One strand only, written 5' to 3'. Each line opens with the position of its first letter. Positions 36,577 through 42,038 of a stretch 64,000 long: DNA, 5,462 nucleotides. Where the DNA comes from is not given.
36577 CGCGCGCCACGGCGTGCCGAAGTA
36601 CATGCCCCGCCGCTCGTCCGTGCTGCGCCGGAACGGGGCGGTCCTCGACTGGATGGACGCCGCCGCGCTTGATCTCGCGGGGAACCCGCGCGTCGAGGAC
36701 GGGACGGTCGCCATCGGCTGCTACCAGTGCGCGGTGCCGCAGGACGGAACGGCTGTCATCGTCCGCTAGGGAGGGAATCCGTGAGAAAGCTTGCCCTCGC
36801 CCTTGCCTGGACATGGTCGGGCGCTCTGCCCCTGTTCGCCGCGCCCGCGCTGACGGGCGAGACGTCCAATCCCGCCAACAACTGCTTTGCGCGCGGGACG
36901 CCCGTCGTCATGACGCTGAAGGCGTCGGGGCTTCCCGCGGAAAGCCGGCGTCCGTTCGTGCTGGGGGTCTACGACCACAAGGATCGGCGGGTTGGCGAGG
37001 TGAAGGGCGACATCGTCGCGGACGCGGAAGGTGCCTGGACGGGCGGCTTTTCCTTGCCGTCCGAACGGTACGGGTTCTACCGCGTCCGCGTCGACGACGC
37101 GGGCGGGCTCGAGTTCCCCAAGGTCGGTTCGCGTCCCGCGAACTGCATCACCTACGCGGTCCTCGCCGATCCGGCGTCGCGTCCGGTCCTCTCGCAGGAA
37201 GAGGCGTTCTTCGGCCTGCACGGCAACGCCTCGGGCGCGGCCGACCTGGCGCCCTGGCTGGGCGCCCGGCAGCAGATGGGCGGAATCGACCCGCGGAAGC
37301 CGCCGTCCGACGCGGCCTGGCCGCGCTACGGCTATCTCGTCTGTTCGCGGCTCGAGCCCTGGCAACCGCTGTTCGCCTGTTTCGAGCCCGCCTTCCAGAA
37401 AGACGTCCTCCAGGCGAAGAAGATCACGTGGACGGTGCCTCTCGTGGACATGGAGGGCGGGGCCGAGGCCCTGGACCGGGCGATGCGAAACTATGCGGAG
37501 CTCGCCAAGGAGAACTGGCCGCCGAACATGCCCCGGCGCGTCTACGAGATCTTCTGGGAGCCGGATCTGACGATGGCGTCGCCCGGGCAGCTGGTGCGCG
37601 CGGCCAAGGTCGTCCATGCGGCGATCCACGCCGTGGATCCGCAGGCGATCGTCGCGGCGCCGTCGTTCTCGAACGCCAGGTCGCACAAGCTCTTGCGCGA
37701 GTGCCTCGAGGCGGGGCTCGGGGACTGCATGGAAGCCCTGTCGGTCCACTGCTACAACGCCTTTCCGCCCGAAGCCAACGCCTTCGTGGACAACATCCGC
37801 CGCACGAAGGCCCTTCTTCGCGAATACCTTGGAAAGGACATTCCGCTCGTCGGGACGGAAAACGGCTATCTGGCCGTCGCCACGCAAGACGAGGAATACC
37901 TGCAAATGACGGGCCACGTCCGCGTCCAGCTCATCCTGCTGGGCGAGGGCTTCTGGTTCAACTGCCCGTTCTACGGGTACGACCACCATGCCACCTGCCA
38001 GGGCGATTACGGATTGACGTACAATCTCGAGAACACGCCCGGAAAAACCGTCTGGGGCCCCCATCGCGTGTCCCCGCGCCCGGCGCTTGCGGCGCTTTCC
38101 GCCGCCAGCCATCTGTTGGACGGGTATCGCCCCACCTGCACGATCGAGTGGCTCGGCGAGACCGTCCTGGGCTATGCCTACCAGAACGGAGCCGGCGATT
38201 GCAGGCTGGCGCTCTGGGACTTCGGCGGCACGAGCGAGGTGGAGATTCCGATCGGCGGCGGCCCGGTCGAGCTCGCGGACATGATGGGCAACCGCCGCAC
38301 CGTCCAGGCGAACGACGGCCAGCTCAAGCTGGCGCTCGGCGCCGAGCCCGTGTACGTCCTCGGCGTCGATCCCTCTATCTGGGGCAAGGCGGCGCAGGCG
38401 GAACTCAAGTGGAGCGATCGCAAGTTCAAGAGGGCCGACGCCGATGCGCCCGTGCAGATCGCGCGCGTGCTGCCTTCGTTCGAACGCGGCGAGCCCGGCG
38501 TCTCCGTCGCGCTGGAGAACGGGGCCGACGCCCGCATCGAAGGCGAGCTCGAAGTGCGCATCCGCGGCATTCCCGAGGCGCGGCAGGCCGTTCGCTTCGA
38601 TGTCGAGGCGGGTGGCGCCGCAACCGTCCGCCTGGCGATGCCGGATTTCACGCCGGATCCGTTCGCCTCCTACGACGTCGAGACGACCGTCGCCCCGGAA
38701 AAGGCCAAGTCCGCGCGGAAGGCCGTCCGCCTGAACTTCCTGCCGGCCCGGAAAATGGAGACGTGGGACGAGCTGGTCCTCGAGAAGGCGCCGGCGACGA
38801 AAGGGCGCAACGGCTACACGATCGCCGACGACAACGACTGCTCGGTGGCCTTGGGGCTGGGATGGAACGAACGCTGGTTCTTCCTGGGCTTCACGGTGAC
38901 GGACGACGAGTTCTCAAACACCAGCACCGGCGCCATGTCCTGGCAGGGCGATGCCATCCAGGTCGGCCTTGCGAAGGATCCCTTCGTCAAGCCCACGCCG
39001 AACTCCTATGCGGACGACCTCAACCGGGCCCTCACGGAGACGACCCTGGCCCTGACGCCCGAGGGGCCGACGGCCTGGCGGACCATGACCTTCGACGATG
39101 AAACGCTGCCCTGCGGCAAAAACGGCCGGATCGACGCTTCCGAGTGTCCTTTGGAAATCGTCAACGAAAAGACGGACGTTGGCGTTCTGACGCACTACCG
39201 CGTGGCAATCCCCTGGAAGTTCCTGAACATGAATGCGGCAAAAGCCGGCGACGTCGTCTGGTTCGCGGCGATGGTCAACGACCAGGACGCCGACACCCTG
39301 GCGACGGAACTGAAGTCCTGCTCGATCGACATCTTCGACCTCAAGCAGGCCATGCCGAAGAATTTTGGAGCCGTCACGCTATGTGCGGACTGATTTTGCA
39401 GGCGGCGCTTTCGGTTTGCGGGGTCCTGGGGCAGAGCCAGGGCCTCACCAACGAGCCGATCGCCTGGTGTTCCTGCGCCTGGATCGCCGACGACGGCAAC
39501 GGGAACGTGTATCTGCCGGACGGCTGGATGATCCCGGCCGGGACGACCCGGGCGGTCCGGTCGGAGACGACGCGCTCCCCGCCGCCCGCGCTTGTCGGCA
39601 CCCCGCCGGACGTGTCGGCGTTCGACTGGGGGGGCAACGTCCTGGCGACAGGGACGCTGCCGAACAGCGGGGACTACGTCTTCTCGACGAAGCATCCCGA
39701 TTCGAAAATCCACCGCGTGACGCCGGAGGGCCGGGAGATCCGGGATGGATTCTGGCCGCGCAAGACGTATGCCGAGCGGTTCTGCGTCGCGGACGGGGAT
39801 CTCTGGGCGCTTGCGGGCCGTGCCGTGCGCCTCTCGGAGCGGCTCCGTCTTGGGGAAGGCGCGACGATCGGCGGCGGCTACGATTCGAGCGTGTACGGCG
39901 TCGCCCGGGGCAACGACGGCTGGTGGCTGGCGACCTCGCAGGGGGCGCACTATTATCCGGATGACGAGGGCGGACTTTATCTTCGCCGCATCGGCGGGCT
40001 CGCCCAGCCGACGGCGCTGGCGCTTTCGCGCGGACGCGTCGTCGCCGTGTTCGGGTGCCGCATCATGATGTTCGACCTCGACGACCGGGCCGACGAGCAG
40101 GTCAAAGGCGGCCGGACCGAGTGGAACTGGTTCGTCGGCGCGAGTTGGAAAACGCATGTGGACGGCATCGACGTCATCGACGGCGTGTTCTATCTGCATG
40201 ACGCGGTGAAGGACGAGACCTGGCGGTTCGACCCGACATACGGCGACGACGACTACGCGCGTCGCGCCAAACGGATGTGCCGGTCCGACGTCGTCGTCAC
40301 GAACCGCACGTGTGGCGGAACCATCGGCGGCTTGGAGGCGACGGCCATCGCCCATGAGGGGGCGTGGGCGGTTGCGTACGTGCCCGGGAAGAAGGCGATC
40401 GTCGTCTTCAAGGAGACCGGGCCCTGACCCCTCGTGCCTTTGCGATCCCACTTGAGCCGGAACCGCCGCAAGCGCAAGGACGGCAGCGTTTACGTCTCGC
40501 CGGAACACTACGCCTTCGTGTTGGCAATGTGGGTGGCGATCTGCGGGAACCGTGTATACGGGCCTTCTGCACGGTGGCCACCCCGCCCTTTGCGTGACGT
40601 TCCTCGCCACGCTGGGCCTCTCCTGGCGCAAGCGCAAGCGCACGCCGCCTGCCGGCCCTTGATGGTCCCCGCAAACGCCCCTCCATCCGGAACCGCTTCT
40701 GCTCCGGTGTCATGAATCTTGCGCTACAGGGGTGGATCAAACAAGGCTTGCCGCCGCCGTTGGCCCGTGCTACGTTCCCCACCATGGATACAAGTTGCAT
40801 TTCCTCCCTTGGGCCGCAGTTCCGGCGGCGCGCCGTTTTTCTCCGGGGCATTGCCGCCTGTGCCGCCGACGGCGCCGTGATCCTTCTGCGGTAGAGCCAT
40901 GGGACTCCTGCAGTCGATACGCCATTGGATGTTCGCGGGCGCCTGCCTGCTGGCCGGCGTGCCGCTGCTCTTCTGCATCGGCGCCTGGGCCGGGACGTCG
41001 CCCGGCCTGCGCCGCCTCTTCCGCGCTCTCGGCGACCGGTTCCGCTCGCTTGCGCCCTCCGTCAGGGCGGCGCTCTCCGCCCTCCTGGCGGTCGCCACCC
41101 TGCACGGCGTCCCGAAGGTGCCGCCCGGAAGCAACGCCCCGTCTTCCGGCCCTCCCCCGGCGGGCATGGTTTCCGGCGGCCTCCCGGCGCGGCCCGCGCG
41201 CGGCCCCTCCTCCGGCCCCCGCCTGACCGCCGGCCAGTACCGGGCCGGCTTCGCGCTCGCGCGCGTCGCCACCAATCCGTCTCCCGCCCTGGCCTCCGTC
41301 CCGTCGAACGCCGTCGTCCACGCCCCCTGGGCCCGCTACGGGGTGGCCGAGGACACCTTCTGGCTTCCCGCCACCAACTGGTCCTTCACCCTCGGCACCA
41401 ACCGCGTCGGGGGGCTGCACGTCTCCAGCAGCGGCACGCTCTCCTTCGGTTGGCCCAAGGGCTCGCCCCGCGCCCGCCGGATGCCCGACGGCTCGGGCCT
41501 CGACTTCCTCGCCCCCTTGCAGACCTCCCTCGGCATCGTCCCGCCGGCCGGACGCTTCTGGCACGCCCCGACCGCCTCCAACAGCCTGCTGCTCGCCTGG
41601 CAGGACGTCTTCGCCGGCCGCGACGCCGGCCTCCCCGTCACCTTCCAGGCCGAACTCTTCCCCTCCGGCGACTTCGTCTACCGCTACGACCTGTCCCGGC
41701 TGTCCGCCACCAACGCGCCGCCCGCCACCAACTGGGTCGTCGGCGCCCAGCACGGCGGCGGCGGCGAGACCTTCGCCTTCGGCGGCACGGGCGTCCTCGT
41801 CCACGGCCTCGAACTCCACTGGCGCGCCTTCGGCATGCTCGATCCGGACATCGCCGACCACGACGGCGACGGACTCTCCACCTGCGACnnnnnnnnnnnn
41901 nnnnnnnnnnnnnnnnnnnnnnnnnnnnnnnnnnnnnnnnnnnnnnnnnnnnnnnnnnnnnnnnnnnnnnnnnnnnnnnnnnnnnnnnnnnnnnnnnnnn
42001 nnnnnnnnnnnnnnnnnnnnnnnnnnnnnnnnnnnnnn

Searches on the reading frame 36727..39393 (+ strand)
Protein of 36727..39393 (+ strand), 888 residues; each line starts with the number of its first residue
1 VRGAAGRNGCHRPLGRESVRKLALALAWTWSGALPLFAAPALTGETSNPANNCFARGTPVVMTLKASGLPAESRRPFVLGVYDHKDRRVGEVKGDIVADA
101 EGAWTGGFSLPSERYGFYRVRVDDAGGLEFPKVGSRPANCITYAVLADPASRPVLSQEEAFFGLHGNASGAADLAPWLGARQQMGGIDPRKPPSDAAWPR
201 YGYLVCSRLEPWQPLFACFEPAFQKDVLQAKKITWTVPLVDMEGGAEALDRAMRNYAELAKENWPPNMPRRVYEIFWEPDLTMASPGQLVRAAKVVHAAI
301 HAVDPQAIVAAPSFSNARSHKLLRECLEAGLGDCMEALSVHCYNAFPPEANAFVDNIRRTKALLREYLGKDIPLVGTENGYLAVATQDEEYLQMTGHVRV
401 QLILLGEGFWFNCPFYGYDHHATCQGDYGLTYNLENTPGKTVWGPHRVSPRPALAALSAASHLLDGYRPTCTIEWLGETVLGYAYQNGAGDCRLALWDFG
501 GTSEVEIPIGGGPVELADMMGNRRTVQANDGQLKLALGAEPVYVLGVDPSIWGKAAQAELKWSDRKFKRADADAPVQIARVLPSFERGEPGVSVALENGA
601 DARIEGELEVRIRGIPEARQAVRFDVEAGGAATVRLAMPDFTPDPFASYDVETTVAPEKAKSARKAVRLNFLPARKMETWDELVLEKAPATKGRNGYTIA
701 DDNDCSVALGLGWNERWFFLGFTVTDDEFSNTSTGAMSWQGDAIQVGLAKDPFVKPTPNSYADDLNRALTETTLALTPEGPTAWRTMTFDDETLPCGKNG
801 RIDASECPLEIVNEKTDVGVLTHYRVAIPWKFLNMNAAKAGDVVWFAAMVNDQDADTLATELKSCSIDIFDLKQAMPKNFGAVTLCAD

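Call 17: search_protein_families(library=pfam, proteins=[window:36727-39393:+], max_evalue=0.01)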
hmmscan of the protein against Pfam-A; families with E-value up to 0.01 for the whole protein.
window:36727-39393:+ (888 aa): 1 family
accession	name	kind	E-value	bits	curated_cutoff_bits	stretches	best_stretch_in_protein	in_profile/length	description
PF06452.16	CBM9_1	-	0.00078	19.8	23.4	0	694-885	21-182/185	Carbohydrate family 9 binding domain-like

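Call 31: search_protein_families(library=ncbifam, proteins=[window:36727-39390:+], max_evalue=0.1)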
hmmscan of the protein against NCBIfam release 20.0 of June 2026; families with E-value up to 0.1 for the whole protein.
window:36727-39390:+ (888 aa): 0 families

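Call 32: search_protein_families(library=padloc, proteins=[window:36727-39390:+], max_evalue=0.1)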
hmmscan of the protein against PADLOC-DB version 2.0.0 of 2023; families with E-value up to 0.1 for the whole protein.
window:36727-39390:+ (888 aa): 0 families

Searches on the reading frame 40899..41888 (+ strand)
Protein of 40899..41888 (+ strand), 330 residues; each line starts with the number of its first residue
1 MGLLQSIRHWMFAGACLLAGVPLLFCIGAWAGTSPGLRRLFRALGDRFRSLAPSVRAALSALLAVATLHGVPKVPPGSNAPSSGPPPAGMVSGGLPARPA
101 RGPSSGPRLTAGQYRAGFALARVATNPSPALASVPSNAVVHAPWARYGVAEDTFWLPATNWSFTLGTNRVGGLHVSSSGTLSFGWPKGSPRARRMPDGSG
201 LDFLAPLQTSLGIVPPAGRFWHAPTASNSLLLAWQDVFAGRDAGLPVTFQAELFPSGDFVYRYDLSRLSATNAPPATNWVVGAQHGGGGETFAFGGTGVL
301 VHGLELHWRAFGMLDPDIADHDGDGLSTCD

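Call 52: search_protein_representatives(protein=window:40899-41888:+)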
Query: 330 residues. Proteins with E-value up to 0.001 (for the whole library): 446; up to 1e-10: 241; up to 1e-30: 54. The best 150 are listed.
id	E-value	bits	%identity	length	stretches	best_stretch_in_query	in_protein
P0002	3.0e-214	727.3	98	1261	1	1-330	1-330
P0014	1.4e-113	396.2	62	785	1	1-328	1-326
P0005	7.4e-105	367.5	60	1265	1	18-330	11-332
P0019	5.6e-102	358.0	58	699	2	6-330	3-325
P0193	3.1e-97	342.4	59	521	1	27-330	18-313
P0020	1.5e-96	340.1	69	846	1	106-330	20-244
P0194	3.0e-95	335.9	58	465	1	23-328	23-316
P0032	4.8e-92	325.4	56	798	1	5-329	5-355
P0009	7.6e-86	305.0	69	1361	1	107-329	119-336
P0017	1.3e-84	300.9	60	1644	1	61-330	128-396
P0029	1.3e-77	277.9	63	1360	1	102-330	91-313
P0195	5.9e-76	272.4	60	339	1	106-330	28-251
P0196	5.4e-74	266.0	63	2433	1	102-328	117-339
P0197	8.7e-74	265.3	51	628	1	38-330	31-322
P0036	2.2e-73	264.0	54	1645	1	70-330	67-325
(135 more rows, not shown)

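Call 62: search_protein_families(library=pfam, proteins=[P0196], max_evalue=0.001)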
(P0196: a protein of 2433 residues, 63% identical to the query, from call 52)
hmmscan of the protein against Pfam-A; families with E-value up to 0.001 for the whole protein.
P0196 (2433 aa): 1 family
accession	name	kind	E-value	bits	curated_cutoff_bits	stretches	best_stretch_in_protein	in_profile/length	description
PF05593.20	RHS_repeat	-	2.2e-09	37.9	22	1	1715-1742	11-38/38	RHS Repeat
